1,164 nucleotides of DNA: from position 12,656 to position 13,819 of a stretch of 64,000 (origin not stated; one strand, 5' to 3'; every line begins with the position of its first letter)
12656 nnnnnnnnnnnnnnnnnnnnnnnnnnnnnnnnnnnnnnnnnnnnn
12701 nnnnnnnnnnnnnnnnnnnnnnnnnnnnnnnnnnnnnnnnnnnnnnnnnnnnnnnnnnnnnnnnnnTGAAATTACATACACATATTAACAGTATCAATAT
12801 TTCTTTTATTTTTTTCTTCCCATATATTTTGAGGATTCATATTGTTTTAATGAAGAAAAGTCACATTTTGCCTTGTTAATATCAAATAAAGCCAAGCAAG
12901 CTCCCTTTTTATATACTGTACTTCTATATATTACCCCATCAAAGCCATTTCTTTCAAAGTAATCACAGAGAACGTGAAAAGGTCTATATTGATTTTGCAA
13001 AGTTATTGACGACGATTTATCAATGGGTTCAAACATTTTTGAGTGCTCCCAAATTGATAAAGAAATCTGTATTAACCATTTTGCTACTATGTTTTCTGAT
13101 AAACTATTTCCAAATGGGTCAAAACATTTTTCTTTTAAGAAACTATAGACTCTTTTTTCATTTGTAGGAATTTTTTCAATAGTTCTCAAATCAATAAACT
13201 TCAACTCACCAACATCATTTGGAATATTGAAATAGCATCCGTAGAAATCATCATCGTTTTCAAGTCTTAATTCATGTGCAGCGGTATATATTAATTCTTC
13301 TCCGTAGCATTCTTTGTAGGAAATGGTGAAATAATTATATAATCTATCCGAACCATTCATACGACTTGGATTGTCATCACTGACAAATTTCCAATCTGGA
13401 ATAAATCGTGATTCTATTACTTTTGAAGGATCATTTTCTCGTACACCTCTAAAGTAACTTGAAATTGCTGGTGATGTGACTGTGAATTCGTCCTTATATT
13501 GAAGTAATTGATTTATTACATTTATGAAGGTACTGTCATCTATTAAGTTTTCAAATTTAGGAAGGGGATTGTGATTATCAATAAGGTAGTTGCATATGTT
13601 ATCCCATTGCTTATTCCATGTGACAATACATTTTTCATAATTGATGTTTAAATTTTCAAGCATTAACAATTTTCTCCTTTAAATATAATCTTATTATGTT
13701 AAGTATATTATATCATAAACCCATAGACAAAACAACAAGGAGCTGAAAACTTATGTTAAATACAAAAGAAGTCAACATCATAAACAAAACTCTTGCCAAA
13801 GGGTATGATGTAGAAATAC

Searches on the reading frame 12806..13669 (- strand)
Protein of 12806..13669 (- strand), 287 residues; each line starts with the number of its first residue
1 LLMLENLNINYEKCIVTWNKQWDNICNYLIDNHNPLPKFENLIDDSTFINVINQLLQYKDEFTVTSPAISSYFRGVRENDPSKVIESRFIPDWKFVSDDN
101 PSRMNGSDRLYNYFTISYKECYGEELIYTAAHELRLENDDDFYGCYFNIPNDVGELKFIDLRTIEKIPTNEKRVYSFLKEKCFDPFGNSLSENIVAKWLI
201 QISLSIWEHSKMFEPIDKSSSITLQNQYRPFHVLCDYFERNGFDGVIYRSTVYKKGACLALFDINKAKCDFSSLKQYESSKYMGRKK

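Call 55: search_protein_families(library=pfam, proteins=[window:12806-13669:-])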
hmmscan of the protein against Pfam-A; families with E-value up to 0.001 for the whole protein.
window:12806-13669:- (287 aa): 1 family
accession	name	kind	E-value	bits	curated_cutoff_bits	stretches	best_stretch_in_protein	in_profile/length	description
PF08808.17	RES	-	0.00015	22.3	23.2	1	226-269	99-142/157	RES domain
